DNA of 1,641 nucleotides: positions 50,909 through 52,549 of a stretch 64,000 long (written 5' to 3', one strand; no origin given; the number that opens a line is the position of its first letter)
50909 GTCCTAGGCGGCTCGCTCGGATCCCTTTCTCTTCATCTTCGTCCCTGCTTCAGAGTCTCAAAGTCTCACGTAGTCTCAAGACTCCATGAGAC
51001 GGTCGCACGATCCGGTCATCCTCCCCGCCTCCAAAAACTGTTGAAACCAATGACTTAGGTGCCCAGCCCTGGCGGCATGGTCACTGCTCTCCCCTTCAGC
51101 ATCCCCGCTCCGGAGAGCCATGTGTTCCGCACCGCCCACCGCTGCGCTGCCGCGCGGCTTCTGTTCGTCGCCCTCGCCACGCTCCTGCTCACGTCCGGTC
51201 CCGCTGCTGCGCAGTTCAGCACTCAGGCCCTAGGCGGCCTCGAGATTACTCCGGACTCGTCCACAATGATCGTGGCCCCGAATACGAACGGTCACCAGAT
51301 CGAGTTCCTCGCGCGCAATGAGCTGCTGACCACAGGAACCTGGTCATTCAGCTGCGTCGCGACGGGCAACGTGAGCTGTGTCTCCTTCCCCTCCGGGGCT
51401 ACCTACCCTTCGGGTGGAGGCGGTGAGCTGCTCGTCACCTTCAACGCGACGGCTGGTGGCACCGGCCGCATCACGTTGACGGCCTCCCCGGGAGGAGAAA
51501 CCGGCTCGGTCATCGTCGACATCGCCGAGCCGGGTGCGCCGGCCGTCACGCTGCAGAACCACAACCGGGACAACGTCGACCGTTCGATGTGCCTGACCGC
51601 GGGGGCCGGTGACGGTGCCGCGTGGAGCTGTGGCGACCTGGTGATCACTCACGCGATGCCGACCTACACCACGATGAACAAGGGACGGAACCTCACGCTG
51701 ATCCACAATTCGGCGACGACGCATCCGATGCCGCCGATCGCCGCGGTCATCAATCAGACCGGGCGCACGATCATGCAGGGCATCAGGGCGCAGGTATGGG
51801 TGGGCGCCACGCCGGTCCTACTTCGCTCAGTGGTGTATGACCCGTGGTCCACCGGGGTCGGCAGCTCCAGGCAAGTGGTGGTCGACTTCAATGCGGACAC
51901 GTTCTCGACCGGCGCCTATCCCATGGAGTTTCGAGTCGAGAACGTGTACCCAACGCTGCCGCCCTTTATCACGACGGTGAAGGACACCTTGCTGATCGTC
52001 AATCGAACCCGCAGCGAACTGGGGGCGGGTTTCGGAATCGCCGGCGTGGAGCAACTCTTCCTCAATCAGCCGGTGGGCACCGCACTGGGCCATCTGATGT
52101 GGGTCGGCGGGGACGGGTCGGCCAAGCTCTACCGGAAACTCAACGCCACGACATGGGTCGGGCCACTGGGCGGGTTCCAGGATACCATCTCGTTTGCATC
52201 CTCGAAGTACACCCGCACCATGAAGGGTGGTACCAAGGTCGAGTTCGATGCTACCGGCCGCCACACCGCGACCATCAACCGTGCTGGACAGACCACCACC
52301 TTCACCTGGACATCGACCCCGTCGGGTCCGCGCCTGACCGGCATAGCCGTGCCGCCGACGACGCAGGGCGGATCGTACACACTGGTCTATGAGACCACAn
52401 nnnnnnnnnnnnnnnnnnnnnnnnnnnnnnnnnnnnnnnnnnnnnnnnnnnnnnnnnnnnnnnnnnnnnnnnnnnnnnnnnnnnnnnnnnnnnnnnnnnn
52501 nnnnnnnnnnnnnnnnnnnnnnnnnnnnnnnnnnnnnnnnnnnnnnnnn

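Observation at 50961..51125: rhs has its own -24/-12 candidate, an IHF-like AT-rich spacer and a better downstream start codon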

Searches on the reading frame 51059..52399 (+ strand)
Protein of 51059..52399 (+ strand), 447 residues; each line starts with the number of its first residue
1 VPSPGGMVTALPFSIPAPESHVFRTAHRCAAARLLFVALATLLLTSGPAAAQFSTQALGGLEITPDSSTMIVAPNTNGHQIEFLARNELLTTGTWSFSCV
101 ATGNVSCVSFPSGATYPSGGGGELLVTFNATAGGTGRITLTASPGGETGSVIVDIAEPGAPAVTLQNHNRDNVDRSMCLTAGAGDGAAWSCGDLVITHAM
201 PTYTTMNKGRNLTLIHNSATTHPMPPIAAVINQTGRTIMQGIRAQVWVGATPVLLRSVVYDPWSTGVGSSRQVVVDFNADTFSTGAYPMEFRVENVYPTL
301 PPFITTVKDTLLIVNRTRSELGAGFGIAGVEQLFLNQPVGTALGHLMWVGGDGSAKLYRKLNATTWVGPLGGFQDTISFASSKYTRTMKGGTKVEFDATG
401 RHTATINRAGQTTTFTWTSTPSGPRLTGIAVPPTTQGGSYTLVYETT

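Call 22: find_homologous_proteins(query=window:51059-52399:+, max_evalue=0.001)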
Query window:51059-52399:+ (447 aa): 3 proteins with E <= 0.001 among 8000 candidates.
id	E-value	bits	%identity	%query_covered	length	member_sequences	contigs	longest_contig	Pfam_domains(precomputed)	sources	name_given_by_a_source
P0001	7.4e-147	508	57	95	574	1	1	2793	-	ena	-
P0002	6.6e-120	419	56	84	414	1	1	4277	-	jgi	jgi:hypothetical protein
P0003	1.2e-36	145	41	48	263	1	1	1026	-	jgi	jgi:hypothetical protein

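Call 24: find_encoding_contigs(protein=P0001, flank=10000)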
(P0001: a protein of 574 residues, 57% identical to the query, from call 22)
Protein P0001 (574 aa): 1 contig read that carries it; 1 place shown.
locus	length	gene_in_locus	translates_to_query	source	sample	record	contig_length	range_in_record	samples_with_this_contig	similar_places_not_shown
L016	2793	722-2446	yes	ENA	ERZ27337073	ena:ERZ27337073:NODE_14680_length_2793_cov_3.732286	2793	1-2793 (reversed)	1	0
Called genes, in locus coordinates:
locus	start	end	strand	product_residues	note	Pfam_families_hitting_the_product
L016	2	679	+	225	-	?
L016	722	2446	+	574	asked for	-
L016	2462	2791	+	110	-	?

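Call 25: find_encoding_contigs(protein=P0002, flank=10000)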
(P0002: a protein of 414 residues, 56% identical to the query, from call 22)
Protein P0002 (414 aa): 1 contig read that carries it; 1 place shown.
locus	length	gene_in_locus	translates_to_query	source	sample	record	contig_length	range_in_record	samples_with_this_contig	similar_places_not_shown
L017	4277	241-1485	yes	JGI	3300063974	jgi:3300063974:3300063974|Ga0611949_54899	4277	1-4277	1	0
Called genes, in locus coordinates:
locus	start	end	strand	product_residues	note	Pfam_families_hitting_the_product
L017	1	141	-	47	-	?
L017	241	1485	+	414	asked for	-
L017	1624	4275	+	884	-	?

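Call 28: find_encoding_contigs(protein=P0003, flank=10000)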
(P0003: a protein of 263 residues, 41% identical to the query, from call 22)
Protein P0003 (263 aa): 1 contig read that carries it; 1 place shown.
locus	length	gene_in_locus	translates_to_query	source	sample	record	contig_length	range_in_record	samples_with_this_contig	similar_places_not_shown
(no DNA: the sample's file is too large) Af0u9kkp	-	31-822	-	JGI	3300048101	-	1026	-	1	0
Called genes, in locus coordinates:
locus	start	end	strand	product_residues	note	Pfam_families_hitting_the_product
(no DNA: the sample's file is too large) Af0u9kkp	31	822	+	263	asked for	-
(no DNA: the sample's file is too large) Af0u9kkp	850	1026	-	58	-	?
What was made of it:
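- Tried and rejected: P0003 (call 28).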

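Call 32: find_related_loci(query=A1, collection=metagenome_contigs, flank=5000)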
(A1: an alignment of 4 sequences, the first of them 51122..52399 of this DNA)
Query A1 (426 aa) in metagenome_contigs; peptide patterns used: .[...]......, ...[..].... (x = any residue, [..] = any of these).
195 stretches matched a pattern; 2 encode a relative of the query (tblastn E <= 1e-3); 2 distinct loci.
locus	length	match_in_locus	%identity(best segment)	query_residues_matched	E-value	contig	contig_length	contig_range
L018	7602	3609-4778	39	36-423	1e-75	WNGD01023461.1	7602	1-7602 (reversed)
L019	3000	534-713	33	100-152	9e-6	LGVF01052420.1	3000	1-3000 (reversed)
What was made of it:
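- Tried and rejected: metagenome_contigs scan with the Rhs N-domain alignment (call 32).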

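Call 39: search_protein_families(library=pfam, proteins=[L018:2299-3186:-, L018:154-1476:-], max_evalue=0.01)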
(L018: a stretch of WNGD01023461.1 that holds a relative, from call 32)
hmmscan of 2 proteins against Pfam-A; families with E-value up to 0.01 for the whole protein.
L018:2299-3186:- (295 aa): 3 families
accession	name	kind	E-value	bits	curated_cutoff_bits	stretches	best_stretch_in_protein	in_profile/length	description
PF00437.27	T2SSE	-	1e-51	176.2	24.9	1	110-283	3-176/370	Type II/IV secretion system protein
PF05157.20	MshEN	-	4.1e-07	30.3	23.1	1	10-82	16-89/90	MshEN domain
PF13604.12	AAA_30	-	0.0053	16.9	27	1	239-285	8-54/191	AAA domain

L018:154-1476:- (440 aa): 1 family
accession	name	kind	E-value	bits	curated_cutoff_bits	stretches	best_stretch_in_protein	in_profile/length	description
PF00482.28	T2SSF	-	9.7e-36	122.9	25.2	2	112-230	5-125/125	Type II secretion system (T2SS), protein F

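Call 42: find_homologous_proteins(query=A3, max_evalue=0.001)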
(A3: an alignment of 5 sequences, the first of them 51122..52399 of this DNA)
Query A3 (5 sequences) (426 aa, profile of the alignment): 8 proteins with E <= 0.001 among 8000 candidates.
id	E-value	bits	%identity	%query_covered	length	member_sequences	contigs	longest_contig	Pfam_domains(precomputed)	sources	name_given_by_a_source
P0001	2.0e-212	724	57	98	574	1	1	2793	-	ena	-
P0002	1.7e-209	714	56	88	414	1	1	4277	-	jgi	jgi:hypothetical protein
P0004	2.9e-112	394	42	66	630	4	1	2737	-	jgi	-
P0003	3.9e-110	387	41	51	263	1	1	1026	-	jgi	jgi:hypothetical protein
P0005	2.2e-80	289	67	42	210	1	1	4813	-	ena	-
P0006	4.1e-55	206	91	35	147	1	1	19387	-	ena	-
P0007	5.9e-28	116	30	23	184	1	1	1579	-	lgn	-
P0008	5.8e-27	113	47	39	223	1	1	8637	-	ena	-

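Call 43: find_encoding_contigs(protein=P0006, flank=10000)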
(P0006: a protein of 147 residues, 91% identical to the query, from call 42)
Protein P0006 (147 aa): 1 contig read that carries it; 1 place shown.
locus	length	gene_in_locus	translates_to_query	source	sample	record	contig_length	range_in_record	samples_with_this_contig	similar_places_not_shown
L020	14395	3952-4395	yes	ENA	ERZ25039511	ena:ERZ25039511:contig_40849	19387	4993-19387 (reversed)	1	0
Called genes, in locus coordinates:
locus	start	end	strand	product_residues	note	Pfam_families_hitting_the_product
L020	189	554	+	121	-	PF15566:Imm32 (weak)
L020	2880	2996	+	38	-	-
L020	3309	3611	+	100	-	-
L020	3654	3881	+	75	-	-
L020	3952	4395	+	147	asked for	-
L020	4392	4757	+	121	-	-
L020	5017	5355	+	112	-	PF05593:RHS_repeat (faint)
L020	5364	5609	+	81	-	PF05593:RHS_repeat (weak)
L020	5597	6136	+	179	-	PF05593:RHS_repeat (weak)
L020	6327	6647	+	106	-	-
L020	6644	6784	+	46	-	-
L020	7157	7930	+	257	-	-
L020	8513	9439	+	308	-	PF00158:Sigma54_activat, PF01078:Mg_chelatase (faint), PF14532:Sigma54_activ_2, PF07724:AAA_2 (weak), PF07728:AAA_5, PF25601:AAA_lid_14, PF02954:HTH_8 (weak)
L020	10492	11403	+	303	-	PF00437:T2SSE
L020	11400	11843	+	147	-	PF07963:N_methyl (weak), PF08334:T2SSG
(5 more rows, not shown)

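Call 44: find_encoding_contigs(protein=P0005, flank=10000)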
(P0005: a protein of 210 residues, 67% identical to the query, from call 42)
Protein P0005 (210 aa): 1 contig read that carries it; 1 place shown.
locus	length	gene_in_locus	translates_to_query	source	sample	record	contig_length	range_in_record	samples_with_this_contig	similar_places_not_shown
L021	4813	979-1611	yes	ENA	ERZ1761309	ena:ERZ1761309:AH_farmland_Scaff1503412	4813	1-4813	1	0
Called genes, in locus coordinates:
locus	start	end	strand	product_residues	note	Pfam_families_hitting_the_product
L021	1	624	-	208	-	?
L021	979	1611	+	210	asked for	-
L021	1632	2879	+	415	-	-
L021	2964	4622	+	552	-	PF25323:6TM_PilS, PF00989:PAS (weak), PF00512:HisKA, PF02518:HATPase_c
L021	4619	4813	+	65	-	?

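Call 45: find_encoding_contigs(protein=P0004, flank=10000)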
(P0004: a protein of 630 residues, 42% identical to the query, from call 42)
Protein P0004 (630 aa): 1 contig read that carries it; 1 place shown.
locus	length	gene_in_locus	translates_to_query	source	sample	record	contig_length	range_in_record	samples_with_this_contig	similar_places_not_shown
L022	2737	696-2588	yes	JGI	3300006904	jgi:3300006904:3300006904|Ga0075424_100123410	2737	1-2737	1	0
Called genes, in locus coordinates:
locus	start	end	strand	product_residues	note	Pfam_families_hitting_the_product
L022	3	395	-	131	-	?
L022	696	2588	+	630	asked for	-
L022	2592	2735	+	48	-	?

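Call 46: find_encoding_contigs(protein=P0008, flank=10000)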
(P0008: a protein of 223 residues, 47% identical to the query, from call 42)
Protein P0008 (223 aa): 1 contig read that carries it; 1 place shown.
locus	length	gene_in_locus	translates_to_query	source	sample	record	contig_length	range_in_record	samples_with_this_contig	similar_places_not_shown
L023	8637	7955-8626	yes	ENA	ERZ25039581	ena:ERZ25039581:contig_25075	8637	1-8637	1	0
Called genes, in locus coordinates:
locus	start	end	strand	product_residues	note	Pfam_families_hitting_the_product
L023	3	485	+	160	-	?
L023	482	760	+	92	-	-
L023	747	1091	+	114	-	-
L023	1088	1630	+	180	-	PF07963:N_methyl (weak)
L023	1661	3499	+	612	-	PF12836:HHH_3 (faint), PF21687:T2SSK_1st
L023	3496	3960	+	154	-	-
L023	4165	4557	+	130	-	-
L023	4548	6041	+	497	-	PF03958:Secretin_N, PF00263:Secretin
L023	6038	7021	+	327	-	PF00158:Sigma54_activat, PF14532:Sigma54_activ_2, PF07728:AAA_5 (weak), PF25601:AAA_lid_14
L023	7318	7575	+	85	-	-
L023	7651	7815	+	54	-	-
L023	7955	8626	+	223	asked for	-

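Call 75: search_protein_families(library=pfam, proteins=[L021:1-624:-, L021:1632-2879:+, L022:3-395:-], max_evalue=0.01)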
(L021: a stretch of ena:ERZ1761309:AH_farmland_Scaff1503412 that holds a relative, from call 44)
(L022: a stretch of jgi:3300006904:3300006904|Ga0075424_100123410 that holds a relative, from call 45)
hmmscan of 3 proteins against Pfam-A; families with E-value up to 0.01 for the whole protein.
L021:1-624:- (208 aa): 2 families
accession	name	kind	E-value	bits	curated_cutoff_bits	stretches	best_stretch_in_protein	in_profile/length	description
PF09365.15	DUF2461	-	3.8e-33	115.6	22.8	1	93-208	1-108/208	Conserved hypothetical protein (DUF2461)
PF01541.30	GIY-YIG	-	5.3e-13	49.5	22.6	1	3-73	2-75/78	GIY-YIG catalytic domain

L021:1632-2879:+ (415 aa): 1 family
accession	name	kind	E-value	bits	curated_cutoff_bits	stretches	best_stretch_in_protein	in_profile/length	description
PF05593.20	RHS_repeat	-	0.0023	18.7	22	1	231-256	3-28/38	RHS Repeat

L022:3-395:- (131 aa): 1 family
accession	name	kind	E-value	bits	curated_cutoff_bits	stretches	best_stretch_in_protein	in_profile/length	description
PF05157.20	MshEN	-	4.1e-07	30.3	23.1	1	13-82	19-89/90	MshEN domain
